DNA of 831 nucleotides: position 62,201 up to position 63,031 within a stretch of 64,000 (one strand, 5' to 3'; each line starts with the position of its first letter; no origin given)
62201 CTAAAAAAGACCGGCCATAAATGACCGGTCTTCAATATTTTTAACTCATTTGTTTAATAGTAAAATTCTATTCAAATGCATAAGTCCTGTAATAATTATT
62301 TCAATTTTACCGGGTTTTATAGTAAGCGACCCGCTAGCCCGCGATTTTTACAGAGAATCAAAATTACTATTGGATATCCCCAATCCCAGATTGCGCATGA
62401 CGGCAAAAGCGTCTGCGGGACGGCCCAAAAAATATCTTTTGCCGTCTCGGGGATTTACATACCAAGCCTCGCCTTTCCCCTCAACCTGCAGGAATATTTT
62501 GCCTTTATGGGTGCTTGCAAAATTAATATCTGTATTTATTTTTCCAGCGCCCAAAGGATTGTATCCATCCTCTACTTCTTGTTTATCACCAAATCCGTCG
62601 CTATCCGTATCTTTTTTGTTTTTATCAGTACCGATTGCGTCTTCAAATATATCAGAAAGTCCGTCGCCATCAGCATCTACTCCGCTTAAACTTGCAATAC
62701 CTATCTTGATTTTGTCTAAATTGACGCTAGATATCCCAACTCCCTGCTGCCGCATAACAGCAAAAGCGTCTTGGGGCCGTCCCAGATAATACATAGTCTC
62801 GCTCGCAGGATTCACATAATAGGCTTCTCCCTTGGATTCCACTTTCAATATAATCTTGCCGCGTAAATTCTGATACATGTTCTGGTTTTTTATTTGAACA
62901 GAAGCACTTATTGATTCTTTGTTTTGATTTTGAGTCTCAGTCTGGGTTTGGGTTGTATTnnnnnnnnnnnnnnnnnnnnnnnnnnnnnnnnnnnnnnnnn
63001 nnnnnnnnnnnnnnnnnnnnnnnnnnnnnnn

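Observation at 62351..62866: A roughly 50-aa repeat (G-[KR]-I-x-L-x-V-E-x(2)-G-E-A-[WY]-Y-[VI]-N-P...Y-[FY]-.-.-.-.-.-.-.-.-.-[VI]-M-[RQ]...G-x-G-I-[ST]) shared by two secreted proteins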

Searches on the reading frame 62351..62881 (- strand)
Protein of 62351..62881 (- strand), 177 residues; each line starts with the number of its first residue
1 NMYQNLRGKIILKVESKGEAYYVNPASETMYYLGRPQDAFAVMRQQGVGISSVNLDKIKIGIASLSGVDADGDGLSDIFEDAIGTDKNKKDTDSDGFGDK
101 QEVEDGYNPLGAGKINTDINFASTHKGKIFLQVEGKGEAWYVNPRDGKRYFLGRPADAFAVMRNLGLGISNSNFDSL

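Call 41: predict_structure(alignment_id=A4)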
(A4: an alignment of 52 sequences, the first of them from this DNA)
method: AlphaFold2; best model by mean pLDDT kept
length: 177 residues; sequences in the alignment: 52
mean_pLDDT: 82.1   pTM: 0.72
mean pLDDT of the five models: 82.1, 81.3, 80.3, 79.9, 75.4
residues with pLDDT >= 90: 76; 70-90: 54; 50-70: 47; < 50: 0
segments of 3 or more residues with pLDDT < 50: none
pLDDT, mean of each block of 10 residues (from residue 1): 61 66 73 71 73 93 89 95 96 96 95 93 88 85 92 77 63 67
secondary structure, 60 per line:
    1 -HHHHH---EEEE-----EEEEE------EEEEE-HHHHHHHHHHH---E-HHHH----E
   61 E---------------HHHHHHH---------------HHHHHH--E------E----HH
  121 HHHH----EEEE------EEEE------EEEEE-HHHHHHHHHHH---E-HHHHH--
elements in order: H2-6 E10-13 E19-23 E30-34 H36-46 H52-55 H77-83 H99-104 H119-124 E129-132 E139-142 E149-153 H155-165 H171-175

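Call 44: fold_search(model_id=the predicted structure, library=pdb)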
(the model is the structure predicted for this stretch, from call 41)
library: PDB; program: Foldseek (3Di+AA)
matches with E <= 10: 198; with E <= 0.001: 0
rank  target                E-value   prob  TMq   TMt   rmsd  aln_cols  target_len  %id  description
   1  7c7r_A                7.1e-01  0.98  0.24  0.11   1.6        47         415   38  Biofilm associated protein - B domain (released 2021-05-12)
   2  1jdv_A                1.8e+00  0.03  0.12  0.10   8.5        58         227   21  CRYSTAL STRUCTURE OF 5'-DEOXY-5'-METHYLTHIOADENOSINE PHOSPHORYLASE COMPLEXED WITH ADENOSINE AND SULFATE ION (released 2001-10-26)
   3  1jp7_A                2.1e+00  0.03  0.11  0.10   8.2        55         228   20  Crystal Structure of 5'-deoxy-5'-methylthioadenosine phosphorylase (released 2001-10-26)
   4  4r2x_A                2.1e+00  0.02  0.11  0.09   8.3        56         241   18  Unique conformation of uridine and asymmetry of the hexameric molecule revealed in the high-resolution structures of S (released 2014-12-10)
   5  1je1_E                2.3e+00  0.02  0.11  0.10   8.5        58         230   21  5'-DEOXY-5'-METHYLTHIOADENOSINE PHOSPHORYLASE COMPLEX WITH GUANOSINE AND SULFATE (released 2001-10-26)
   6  7c7u_A                2.4e+00  0.80  0.20  0.06   0.6        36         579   44  Biofilm associated protein - BSP domain (released 2021-05-12)
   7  1kjk_MODEL_1_A        2.4e+00  0.13  0.17  0.53   3.1        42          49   31  Solution structure of the lambda integrase amino-terminal domain (released 2002-03-27)
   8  6g4s_u                2.4e+00  0.06  0.13  0.05   8.5        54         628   18  Cryo-EM structure of a late human pre-40S ribosomal subunit - State B (released 2018-06-06)
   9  7q2w_CCC              2.6e+00  0.02  0.11  0.09   8.6        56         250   18  Mutant T91S of uridine phosphorylase from Shewanella oneidensis (released 2022-04-06)
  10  8jb5                  2.6e+00  0.01  0.16  0.02  16.1       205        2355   12  The cryo-EM structure of Paeniclostridium sordellii lethal toxin (TcsL) (released 2023-12-13)
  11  7apl                  2.9e+00  0.06  0.14  0.08   4.9        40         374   12  tRNA-guanine transglycosylase G87C mutant spin-labeled with MTSL (released 2020-10-28)
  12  4r2x_C                2.9e+00  0.02  0.11  0.09   8.7        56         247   18  Unique conformation of uridine and asymmetry of the hexameric molecule revealed in the high-resolution structures of S (released 2014-12-10)
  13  7ly5_B                3.1e+00  0.08  0.12  0.11   7.3        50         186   22  Proteolyzed crystal structure of the bacillamide NRPS, BmdB, in complex with the oxidase BmdC (released 2022-02-02)
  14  6rkq                  3.1e+00  0.06  0.16  0.09   5.3        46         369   11  Crystal Structure of TGT in complex with N2-methyl-8-(prop-1-yn-1-yl)-3H,7H,8H-imidazo[4,5-g]quinazoline-2,6-diamine (released 2020-06-03)
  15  7q30_AAA              3.1e+00  0.02  0.11  0.09   8.6        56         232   18  Mutant T91A of uridine phosphorylase from Shewanella oneidensis (released 2022-04-06)
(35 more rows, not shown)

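Call 51: fold_search(model_id=the predicted structure, library=viral)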
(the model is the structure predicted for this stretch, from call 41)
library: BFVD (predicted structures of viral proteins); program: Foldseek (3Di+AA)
matches with E <= 10: 353; with E <= 0.001: 0
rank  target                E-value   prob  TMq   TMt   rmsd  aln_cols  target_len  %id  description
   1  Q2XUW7                2.1e-02  1.00  0.26  0.10   6.9        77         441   35  (no name in the UniProt tables at hand)
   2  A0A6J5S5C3            2.2e-02  1.00  0.24  0.16   8.7        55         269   44  Uncharacterized protein [uncultured Caudovirales phage]
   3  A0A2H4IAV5            3.4e-01  0.11  0.23  0.28  13.7       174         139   15  Uncharacterized protein [Erwinia phage vB_EamM_Y3]
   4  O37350                3.8e-01  0.05  0.16  0.13  14.6       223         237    9  UL43 protein (Fragment) [Human cytomegalovirus]
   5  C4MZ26                7.5e-01  0.51  0.16  0.29   1.6        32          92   22  Uncharacterized protein [Escherichia phage JSE]
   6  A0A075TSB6            9.0e-01  0.15  0.12  0.25   5.7        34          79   20  ORF45 [Helicoverpa SNPV AC53]
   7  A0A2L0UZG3            1.0e+00  0.16  0.17  0.27   3.0        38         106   21  Uncharacterized protein [Agrobacterium phage Atu_ph07]
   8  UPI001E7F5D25         1.0e+00  0.02  0.16  0.11  21.0       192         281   10  (no name look-up for this kind of identifier)
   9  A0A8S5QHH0            1.2e+00  0.25  0.18  0.09   5.4        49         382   24  Uncharacterized protein [Myoviridae sp. ctdNl2]
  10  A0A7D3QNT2            1.2e+00  0.04  0.15  0.17   8.2        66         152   15  (no name in the UniProt tables at hand)
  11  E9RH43                1.6e+00  0.04  0.17  0.08  13.1       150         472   15  GP28.1 [Guinea pig cytomegalovirus (strain 22122)]
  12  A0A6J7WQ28            1.7e+00  0.03  0.13  0.05  13.7        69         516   17  Uncharacterized protein [uncultured Caudovirales phage]
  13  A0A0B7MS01            1.9e+00  0.12  0.15  0.23   3.1        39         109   20  Uncharacterized protein [Enterobacteria phage GEC-3S]
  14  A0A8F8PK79            1.9e+00  0.07  0.14  0.18   5.6        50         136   16  Uncharacterized protein [Clandestinovirus]
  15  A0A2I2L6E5            1.9e+00  0.06  0.12  0.03   8.9        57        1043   23  Uncharacterized protein [Orpheovirus IHUMI-LCC2]
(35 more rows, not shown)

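Call 52: find_homologous_proteins(query=A4, max_evalue=0.00001)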
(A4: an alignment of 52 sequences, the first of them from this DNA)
Query A4 (52 sequences) (177 aa, profile of the alignment): 2686 proteins with E <= 0.00001 among 7831 candidates; the best 120 are listed.
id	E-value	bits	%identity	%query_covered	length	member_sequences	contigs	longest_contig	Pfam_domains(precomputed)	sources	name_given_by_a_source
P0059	9.7e-120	415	51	99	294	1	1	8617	PF18884.6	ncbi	ncbi:hypothetical protein COZ73_02250, partial [Candidatus Falkowbacteria bacterium CG_4_8_14_3_um_f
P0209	3.3e-90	319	50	96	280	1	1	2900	-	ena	-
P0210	8.4e-89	314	47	99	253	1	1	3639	-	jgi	-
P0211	3.0e-88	312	59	98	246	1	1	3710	PF18884.6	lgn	-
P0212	3.2e-82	293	63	97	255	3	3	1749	-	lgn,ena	-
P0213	8.9e-81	288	74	99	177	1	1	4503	PF18884.6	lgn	-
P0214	6.4e-79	282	70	99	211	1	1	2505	PF18884.6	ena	-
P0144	8.7e-79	282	58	97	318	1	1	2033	PF18884.6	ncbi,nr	ncbi:MAG TPA: hypothetical protein VKO42_02030, partial [Patescibacteria group bacterium]|nr:hypothe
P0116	1.1e-78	281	53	98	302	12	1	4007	PF18884.6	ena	-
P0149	1.4e-78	281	67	99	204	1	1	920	PF18884.6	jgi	-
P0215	3.7e-78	280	55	97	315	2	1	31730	-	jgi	jgi:hypothetical protein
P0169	3.8e-78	280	65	99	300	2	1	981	PF18884.6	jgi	jgi:hypothetical protein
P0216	3.8e-78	280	68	97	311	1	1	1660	PF18884.6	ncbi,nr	ncbi:hypothetical protein KAU19_07685, partial [Candidatus Parcubacteria bacterium]|nr:hypothetical 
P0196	5.1e-78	279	57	98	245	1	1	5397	-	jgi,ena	-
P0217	5.8e-78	279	58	97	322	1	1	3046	PF18884.6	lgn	-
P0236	3.7e-76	273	56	97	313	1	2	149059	-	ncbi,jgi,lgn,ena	ncbi:MAG: hypothetical protein WCV70_01900 [Patescibacteria group bacterium]|jgi:hypothetical protei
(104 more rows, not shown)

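Call 78: find_encoding_contigs(protein=P0236, flank=10000, max_places=2)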
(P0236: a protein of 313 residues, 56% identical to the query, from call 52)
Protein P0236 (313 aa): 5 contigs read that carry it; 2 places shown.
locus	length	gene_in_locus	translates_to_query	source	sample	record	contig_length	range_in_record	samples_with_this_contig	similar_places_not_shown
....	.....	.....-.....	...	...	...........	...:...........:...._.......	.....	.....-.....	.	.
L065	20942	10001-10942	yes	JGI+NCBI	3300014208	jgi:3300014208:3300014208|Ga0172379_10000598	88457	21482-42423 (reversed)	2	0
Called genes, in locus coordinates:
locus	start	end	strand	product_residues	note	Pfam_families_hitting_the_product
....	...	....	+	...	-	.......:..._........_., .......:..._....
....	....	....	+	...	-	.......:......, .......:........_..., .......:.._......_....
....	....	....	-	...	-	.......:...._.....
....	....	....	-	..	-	-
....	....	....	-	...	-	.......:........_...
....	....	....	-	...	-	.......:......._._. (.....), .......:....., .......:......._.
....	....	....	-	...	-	-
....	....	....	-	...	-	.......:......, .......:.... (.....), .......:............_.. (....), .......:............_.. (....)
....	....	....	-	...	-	-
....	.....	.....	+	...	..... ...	-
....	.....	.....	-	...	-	-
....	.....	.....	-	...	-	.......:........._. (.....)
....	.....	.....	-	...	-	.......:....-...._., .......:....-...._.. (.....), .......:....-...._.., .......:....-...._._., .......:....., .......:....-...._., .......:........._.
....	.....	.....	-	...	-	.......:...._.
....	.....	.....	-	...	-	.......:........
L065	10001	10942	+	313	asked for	-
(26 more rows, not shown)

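Call 82: search_protein_families(library=phrogs, proteins=[window:62351-62881:-], max_evalue=0.01)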
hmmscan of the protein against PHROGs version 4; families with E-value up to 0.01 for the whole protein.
window:62351-62881:- (177 aa): 0 families

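Call 83: search_dna_similar(query=window:62351-62881:-, collection=phages, mode=protein, max_evalue=0.001, max_rows=15)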
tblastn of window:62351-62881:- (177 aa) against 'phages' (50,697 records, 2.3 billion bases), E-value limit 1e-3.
No match.
